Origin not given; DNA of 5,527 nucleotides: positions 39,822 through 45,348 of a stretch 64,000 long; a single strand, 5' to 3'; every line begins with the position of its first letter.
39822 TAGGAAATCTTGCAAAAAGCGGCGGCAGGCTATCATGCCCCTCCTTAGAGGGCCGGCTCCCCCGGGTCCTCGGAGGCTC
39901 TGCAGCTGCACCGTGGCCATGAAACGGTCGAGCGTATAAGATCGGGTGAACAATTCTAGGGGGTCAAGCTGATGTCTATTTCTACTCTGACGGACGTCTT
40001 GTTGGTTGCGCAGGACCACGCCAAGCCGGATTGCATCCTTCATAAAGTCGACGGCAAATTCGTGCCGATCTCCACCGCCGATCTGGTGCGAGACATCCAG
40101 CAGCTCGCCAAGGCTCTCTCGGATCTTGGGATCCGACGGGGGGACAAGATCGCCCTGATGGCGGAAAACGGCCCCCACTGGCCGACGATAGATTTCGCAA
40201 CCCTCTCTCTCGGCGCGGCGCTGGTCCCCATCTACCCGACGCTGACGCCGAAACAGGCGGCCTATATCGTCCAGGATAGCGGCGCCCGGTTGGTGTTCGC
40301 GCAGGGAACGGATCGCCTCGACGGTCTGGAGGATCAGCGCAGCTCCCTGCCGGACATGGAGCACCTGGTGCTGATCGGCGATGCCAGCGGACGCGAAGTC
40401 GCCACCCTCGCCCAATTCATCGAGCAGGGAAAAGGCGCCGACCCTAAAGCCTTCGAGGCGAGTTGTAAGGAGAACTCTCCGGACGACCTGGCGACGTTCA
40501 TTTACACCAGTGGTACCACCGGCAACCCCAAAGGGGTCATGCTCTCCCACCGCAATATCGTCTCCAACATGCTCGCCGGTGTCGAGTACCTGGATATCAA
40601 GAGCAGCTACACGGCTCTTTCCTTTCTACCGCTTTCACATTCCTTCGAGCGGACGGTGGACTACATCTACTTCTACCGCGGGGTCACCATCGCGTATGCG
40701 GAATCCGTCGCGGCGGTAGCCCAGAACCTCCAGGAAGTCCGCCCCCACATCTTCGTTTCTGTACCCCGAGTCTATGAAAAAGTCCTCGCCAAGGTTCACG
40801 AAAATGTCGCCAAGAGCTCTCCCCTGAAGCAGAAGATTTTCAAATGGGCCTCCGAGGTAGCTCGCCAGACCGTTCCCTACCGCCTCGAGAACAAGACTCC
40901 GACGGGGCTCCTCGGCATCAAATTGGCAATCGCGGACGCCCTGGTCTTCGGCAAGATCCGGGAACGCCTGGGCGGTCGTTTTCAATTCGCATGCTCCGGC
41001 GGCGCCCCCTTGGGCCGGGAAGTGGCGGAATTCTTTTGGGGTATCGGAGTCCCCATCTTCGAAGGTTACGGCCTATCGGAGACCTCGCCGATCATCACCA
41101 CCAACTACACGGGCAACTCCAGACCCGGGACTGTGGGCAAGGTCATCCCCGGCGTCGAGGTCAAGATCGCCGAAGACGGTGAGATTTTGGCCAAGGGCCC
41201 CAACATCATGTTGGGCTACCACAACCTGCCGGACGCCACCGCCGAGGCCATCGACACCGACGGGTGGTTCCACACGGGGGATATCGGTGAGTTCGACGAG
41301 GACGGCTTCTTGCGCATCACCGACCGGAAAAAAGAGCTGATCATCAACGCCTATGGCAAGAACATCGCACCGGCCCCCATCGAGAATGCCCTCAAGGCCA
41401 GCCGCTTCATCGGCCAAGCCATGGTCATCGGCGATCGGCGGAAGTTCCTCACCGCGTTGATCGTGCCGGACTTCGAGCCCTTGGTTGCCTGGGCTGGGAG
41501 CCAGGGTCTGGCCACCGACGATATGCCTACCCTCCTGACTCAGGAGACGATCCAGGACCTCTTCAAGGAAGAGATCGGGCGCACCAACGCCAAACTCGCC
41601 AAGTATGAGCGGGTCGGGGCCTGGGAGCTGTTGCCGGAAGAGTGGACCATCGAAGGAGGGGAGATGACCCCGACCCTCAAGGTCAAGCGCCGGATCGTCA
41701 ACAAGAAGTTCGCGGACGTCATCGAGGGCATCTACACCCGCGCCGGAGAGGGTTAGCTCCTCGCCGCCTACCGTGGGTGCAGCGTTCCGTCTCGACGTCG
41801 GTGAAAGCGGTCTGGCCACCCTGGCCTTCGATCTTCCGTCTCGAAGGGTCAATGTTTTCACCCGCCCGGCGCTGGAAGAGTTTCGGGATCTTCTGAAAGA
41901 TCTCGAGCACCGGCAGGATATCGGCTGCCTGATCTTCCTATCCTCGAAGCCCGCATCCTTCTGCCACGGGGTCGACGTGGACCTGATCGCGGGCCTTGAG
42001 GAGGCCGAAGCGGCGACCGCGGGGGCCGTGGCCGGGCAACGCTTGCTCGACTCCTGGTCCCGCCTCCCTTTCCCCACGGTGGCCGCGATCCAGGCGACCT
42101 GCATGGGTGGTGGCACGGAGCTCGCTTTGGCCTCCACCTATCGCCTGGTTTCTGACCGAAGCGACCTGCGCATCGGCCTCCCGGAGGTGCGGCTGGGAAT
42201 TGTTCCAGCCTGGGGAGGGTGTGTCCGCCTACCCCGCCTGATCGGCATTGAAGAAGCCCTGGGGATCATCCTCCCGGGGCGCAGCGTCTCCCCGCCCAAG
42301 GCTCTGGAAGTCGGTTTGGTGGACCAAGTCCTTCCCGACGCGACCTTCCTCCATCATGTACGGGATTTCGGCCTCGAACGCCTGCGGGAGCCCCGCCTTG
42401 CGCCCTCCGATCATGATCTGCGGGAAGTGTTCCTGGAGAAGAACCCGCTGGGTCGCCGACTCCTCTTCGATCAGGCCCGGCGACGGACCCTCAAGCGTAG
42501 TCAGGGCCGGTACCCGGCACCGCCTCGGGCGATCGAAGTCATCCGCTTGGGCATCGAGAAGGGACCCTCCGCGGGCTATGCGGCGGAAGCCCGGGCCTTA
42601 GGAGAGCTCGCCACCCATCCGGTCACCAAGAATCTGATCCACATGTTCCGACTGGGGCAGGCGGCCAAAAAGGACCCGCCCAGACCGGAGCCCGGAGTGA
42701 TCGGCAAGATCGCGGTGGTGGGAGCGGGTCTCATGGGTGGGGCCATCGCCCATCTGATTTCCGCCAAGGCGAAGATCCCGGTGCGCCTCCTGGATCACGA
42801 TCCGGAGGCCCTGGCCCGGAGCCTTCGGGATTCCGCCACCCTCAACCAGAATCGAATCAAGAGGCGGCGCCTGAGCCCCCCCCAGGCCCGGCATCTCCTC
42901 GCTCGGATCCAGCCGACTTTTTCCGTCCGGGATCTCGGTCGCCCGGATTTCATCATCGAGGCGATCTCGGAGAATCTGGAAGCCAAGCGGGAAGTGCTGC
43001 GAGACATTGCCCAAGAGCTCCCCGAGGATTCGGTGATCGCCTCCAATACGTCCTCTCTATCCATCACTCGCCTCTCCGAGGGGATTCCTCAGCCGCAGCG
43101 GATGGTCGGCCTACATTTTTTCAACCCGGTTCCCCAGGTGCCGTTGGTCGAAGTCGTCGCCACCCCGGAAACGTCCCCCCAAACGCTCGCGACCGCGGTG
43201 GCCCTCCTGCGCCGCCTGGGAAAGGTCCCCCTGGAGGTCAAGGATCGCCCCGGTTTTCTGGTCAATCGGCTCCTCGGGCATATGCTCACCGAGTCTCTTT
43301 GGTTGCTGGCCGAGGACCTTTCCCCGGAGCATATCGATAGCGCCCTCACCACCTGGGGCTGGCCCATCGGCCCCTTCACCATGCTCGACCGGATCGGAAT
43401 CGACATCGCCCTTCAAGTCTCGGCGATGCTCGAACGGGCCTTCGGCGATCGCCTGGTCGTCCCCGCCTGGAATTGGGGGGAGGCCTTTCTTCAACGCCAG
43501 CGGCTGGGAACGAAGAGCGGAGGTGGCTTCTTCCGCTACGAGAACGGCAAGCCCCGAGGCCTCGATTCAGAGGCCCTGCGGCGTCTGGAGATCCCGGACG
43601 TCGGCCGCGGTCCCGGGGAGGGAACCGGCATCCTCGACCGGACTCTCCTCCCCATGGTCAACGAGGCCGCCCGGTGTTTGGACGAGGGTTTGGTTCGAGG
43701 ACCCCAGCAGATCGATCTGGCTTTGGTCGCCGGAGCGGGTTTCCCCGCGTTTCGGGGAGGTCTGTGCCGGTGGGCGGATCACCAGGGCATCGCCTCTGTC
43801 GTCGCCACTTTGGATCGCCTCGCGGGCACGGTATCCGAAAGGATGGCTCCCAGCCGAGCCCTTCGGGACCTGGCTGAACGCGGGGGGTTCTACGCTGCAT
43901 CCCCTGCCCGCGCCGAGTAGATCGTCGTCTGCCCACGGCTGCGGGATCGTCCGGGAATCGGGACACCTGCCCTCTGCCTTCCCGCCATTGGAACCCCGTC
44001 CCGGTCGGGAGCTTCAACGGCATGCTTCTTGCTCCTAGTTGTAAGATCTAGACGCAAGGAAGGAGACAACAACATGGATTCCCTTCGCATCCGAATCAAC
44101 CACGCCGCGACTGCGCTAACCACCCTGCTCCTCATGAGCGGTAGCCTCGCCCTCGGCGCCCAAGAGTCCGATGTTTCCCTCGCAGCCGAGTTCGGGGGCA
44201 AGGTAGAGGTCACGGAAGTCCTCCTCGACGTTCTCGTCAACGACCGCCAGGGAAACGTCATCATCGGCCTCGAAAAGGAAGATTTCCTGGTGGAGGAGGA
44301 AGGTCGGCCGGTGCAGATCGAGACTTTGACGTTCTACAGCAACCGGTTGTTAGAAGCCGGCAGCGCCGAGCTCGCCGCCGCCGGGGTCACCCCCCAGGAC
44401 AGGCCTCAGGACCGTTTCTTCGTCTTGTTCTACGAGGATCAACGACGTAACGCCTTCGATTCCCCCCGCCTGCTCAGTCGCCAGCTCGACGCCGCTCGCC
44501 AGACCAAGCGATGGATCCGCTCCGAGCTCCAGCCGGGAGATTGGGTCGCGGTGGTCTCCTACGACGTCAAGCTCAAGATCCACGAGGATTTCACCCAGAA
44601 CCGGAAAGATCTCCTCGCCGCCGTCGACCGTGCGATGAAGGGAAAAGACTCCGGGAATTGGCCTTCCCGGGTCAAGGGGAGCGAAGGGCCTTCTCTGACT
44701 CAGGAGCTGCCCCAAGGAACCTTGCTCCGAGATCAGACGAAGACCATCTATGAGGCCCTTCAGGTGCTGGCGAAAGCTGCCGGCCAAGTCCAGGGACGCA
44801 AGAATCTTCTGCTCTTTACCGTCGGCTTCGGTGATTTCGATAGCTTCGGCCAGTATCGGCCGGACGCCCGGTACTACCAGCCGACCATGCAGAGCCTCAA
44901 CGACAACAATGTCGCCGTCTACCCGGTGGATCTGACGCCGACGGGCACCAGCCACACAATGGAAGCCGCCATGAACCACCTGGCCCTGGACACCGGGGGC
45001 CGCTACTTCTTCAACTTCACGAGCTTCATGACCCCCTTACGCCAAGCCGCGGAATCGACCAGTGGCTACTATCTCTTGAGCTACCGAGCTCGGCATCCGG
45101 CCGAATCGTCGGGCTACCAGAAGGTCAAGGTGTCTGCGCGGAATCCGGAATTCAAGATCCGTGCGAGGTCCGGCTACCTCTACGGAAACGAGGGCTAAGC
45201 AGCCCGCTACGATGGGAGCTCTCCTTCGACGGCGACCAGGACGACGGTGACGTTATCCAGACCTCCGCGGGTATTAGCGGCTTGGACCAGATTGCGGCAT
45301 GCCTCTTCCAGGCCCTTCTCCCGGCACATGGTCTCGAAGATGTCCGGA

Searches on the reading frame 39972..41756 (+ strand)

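Call 39: search_protein_families(library=pfam, proteins=[window:39972-41756:+], max_evalue=0.0001)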
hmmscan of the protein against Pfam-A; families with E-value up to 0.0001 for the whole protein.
window:39972-41756:+ (594 aa): 2 families
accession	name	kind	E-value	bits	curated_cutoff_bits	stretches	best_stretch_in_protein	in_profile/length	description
PF00501.34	AMP-binding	-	1.9e-78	264.4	29.9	1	32-417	21-384/384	AMP-binding enzyme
PF23562.2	AMP-binding_C_3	-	3.8e-12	47.1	20.8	1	456-590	3-122/124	AMP-binding enzyme C-terminal domain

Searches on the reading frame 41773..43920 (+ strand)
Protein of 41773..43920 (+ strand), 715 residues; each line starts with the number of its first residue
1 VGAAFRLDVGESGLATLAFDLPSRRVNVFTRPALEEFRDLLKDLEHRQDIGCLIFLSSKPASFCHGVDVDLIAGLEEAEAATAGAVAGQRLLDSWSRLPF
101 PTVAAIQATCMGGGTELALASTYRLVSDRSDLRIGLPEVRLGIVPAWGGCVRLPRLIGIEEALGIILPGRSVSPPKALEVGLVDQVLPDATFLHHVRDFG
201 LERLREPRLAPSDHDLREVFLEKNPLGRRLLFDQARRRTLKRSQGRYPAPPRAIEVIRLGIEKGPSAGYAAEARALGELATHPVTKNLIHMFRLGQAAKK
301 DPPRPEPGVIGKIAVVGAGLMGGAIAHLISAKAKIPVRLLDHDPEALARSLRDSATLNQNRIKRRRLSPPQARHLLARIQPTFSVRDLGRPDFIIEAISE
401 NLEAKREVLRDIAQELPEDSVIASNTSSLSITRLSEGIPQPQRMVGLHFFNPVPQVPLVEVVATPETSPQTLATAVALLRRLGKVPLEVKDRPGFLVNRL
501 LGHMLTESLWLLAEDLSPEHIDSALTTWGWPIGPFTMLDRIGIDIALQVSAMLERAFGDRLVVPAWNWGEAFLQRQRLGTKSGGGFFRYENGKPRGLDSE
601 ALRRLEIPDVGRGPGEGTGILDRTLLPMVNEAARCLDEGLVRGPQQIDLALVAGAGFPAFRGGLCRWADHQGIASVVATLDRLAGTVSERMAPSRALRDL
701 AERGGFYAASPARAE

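Call 39: search_protein_families(library=pfam, proteins=[window:41773-43920:+], max_evalue=0.0001)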
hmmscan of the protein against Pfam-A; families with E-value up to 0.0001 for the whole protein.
window:41773-43920:+ (715 aa): 4 families
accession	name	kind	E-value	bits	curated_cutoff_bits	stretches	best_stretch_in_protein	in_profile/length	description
PF02737.24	3HCDH_N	-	5.9e-53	179.9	22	1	312-491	1-179/180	3-hydroxyacyl-CoA dehydrogenase, NAD binding domain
PF00378.25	ECH_1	-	1.7e-30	106.6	27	1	12-202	4-189/251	Enoyl-CoA hydratase/isomerase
PF00725.27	3HCDH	-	7.8e-30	103.7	22.1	2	494-589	1-97/97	3-hydroxyacyl-CoA dehydrogenase, C-terminal domain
PF16113.10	ECH_2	-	1.5e-17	64.6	27.2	1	24-192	10-177/335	Enoyl-CoA hydratase/isomerase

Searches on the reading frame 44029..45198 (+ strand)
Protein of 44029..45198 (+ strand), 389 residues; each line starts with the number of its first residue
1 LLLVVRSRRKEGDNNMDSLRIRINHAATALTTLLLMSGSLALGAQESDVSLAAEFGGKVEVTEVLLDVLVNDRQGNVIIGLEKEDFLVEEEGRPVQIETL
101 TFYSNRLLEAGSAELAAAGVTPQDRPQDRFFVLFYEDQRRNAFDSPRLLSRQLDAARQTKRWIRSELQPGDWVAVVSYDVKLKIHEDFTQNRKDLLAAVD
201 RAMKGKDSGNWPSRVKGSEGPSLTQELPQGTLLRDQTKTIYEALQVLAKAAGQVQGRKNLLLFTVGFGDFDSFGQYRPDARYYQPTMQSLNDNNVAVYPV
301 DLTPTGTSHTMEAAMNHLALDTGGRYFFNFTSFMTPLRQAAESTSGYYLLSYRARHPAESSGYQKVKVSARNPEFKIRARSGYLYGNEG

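Call 39: search_protein_families(library=pfam, proteins=[window:44029-45198:+], max_evalue=0.0001)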
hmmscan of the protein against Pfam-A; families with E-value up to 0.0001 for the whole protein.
window:44029-45198:+ (389 aa): 0 families

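Call 76: search_protein_families(library=pfam, proteins=[window:44029-45198:+], max_evalue=0.05)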
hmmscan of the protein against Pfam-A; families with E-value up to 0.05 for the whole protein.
window:44029-45198:+ (389 aa): 2 families
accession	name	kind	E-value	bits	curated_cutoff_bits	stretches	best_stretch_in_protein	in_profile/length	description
PF00092.34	VWA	-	0.00089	20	23.8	0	237-335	78-167/174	von Willebrand factor type A domain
PF13519.12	VWA_2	-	0.0093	17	27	0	148-202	20-69/107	von Willebrand factor type A domain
